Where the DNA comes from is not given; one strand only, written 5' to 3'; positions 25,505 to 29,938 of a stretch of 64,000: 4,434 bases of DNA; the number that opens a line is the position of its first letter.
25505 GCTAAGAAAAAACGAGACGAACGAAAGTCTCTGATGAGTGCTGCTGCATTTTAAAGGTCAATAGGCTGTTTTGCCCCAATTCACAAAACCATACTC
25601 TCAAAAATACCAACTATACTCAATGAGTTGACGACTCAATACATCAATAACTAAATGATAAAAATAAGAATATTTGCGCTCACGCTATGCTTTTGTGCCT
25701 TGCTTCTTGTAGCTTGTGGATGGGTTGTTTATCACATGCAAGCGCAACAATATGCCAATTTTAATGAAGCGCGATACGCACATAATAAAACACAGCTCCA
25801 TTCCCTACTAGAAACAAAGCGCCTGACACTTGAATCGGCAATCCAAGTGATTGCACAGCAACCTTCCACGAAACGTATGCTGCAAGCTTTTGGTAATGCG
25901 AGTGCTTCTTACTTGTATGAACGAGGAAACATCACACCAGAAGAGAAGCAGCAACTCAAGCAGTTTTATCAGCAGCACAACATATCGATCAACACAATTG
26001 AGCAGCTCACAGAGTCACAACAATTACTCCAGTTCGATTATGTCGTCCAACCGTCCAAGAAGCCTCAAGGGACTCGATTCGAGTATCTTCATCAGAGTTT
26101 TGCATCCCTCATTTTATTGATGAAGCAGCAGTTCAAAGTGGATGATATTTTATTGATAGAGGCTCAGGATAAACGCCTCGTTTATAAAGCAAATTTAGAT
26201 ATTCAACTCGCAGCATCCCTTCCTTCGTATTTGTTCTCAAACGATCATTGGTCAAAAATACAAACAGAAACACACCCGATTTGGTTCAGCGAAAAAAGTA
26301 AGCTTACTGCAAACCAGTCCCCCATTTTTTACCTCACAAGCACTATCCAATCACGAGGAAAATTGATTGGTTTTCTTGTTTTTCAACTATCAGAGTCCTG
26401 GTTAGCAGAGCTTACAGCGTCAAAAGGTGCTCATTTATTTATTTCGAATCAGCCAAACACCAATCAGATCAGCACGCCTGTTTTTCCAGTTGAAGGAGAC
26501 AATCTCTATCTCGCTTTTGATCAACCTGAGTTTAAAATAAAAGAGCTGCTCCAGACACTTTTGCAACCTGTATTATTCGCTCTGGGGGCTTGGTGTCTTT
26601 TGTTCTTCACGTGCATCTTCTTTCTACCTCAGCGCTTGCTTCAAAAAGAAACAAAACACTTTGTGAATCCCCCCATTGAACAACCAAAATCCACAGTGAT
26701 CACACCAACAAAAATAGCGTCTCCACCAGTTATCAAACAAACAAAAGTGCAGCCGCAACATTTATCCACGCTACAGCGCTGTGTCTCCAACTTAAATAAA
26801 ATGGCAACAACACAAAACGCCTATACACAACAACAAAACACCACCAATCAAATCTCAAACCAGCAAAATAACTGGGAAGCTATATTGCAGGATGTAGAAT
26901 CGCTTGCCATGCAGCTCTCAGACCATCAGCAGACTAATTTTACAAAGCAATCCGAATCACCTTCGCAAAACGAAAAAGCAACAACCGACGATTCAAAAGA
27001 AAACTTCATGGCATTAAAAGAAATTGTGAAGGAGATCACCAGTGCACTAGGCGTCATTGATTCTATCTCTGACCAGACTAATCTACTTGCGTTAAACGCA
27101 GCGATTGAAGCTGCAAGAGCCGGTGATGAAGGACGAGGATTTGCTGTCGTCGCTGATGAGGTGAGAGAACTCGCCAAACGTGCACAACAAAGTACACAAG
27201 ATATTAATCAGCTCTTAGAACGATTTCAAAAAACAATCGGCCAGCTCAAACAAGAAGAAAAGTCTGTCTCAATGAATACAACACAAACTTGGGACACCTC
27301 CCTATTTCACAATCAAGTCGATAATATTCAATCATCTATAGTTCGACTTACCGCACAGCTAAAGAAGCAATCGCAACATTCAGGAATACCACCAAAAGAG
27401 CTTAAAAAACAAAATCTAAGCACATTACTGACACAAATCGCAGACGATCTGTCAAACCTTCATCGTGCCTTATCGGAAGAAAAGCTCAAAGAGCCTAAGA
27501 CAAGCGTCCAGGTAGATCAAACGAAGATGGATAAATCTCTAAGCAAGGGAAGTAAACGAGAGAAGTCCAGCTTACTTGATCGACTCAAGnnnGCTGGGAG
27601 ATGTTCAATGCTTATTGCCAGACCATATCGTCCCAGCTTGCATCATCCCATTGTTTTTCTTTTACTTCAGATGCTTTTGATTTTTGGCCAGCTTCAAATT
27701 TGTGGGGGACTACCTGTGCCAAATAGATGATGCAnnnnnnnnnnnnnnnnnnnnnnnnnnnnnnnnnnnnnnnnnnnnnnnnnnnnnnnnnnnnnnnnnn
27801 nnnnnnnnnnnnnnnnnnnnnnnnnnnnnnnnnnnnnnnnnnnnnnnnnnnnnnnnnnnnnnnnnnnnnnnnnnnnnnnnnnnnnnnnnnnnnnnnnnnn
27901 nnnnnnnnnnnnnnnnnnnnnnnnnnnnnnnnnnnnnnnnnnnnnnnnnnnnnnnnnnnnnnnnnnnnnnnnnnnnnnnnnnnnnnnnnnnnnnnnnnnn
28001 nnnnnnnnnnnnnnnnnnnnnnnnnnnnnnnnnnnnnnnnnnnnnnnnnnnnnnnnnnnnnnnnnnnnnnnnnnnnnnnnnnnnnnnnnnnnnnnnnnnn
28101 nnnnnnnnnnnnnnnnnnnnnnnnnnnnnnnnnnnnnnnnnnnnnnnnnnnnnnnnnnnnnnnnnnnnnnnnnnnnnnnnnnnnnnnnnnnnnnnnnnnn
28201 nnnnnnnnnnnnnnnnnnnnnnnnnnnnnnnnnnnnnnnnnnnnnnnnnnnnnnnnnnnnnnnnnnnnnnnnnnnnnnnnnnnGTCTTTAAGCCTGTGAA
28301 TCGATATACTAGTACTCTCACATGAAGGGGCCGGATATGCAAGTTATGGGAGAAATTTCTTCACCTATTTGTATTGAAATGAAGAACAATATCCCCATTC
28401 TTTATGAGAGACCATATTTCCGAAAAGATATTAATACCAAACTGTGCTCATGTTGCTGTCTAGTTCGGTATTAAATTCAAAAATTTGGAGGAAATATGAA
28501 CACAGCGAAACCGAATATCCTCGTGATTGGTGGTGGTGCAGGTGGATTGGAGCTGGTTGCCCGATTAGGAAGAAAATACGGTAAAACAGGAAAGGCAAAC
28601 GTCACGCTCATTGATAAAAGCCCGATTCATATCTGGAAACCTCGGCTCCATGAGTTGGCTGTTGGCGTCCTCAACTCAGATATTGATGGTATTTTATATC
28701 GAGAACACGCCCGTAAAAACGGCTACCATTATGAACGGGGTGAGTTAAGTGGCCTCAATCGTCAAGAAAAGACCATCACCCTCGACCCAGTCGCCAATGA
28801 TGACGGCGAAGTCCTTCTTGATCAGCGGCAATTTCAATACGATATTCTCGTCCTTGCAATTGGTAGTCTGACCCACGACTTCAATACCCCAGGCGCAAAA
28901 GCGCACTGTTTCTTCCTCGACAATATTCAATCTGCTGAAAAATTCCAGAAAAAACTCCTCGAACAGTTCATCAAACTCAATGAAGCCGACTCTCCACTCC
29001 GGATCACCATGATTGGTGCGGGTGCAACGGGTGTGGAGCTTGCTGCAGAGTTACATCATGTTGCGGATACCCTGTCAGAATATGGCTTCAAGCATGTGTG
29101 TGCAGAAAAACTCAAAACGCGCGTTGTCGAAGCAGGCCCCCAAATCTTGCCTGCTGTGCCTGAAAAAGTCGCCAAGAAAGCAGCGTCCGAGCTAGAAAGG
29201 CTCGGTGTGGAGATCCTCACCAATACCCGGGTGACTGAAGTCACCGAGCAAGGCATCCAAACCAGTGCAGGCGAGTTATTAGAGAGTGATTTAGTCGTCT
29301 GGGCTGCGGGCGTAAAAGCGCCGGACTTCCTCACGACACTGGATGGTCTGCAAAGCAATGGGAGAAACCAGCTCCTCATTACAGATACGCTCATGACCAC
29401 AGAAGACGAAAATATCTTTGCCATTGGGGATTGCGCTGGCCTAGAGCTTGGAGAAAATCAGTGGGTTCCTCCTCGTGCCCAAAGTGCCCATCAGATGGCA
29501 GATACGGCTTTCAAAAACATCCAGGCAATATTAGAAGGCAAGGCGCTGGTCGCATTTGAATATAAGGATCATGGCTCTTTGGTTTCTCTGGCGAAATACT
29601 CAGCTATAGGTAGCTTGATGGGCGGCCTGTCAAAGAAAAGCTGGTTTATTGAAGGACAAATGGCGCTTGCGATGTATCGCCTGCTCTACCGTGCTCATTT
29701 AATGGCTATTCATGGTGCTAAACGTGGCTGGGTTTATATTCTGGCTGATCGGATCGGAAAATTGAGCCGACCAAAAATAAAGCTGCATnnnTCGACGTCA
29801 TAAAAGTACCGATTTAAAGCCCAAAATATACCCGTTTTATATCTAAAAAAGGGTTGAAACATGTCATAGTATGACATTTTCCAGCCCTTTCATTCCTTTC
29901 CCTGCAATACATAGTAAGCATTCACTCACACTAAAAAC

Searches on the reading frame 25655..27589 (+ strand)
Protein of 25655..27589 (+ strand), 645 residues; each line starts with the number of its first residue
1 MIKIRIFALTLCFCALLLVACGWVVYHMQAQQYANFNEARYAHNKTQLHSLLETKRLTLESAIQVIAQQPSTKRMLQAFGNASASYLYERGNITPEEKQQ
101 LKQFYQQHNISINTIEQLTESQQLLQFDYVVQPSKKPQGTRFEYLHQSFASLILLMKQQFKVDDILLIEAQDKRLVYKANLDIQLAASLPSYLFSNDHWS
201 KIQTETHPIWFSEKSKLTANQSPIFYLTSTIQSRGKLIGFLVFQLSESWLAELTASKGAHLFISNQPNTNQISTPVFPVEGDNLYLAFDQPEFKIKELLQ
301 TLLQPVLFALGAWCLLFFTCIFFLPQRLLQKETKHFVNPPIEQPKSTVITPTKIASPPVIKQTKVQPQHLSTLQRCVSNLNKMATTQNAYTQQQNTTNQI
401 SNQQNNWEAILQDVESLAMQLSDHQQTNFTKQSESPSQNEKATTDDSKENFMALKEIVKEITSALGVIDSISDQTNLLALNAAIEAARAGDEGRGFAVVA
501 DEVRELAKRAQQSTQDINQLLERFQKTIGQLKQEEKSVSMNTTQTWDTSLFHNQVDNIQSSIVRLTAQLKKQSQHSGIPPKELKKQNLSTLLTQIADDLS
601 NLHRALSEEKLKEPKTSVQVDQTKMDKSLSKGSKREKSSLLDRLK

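Call 5: search_protein_families(library=pfam, proteins=[window:25655-27589:+], max_evalue=0.01)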
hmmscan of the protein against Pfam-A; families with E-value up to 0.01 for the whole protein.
window:25655-27589:+ (645 aa): 2 families
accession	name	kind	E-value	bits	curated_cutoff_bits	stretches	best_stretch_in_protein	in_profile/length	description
PF00015.26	MCPsignal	-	1.6e-32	113.1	34.6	1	430-567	4-142/172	Methyl-accepting chemotaxis protein (MCP) signalling domain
PF13567.11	DUF4131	-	0.0073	16.4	31.6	0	306-364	31-83/165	Domain of unknown function (DUF4131)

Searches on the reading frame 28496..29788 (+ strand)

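Call 5: search_protein_families(library=pfam, proteins=[window:28496-29788:+], max_evalue=0.01)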
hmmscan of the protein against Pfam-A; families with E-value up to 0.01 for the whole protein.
window:28496-29788:+ (431 aa): 6 families
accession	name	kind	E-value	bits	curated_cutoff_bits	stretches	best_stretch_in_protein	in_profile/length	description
PF07992.20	Pyr_redox_2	-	9.3e-48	163.6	26.1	1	7-335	2-291/291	Pyridine nucleotide-disulphide oxidoreductase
PF00070.33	Pyr_redox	-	3.6e-12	47.1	22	1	169-253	1-70/82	Pyridine nucleotide-disulphide oxidoreductase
PF01266.30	DAO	-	8.1e-09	35.9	27.9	1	222-300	148-235/353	FAD dependent oxidoreductase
PF13454.12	NAD_binding_9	-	0.00014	22.3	21.8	0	10-49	2-43/155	FAD-NAD(P)-binding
PF13738.12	Pyr_redox_3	-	0.002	17.9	30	1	168-311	165-305/305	Pyridine nucleotide-disulphide oxidoreductase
PF05834.18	Lycopene_cycl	-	0.0057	16.2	23.4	0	8-49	2-40/380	Lycopene cyclase protein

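Call 6: search_protein_families(library=ncbifam, proteins=[window:28496-29788:+], max_evalue=0.01)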
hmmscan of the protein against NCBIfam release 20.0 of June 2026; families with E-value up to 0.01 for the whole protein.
window:28496-29788:+ (431 aa): 40 families (the best 25 are shown)
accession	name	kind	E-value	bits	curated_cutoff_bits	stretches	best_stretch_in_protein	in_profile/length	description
TIGR03169.1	Nterm_to_SelD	hypoth_equivalog_domain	2.2e-38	132.6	310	1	105-376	85-342/365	pyridine nucleotide-disulfide oxidoreductase family protein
NF003437.0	PRK04965.1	equivalog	2.5e-19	69.5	392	1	98-340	83-301/378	NADH:flavorubredoxin reductase NorW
TIGR02374.1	nitri_red_nirB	equivalog_domain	1.5e-17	63.3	578.35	1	106-337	87-301/794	nitrite reductase large subunit NirB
TIGR03385.1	CoA_CoA_reduc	equivalog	3.1e-17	62.5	578.8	1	110-343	97-314/439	CoA-disulfide reductase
TIGR01350.1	lipoamide_DH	equivalog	1.1e-16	60.6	408.8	1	108-315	121-310/461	dihydrolipoyl dehydrogenase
NF042949.2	3PPDioc_HcaD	equivalog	7.9e-15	54.5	450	1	7-390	3-345/386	3-phenylpropionate/cinnamic acid dioxygenase ferredoxin--NAD(+) reductase subunit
NF046103.1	NOXase_Strep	equivalog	1.1e-12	47.6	600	1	110-315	97-282/442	H2O-forming NADH oxidase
NF007123.0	PRK09564.1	equivalog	1.2e-12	47.3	458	1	8-317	3-287/444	CoA-disulfide reductase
TIGR04369.1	fusion_not_SelD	hypoth_equivalog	3.8e-12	45.2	700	1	11-355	2-289/701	oxidoreductase/SelD-related fusion protein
NF011565.0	PRK14989.1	subfamily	1.4e-11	43.2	883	1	110-336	97-305/847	nitrite reductase large subunit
NF049943.1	SQR_III_seleno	exception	4.8e-11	42.2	525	1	7-135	2-117/406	type III sulfide quinone reductase, selenoprotein subtype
NF007286.0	PRK09754.1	equivalog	2.5e-10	39.7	447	1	97-316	82-279/400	phenylpropionate dioxygenase ferredoxin reductase subunit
NF004945.0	PRK06292.2-3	equivalog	4.2e-10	39.1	494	1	102-316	117-307/457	dihydrolipoyl dehydrogenase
NF045765.1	PhenlGlyoxDHPadH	equivalog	1.7e-09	37.1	475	1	106-314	91-277/416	NADH-dependent phenylglyoxylate dehydrogenase subunit epsilon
NF004776.0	PRK06116.1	equivalog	4e-09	36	480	1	158-343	160-330/450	glutathione-disulfide reductase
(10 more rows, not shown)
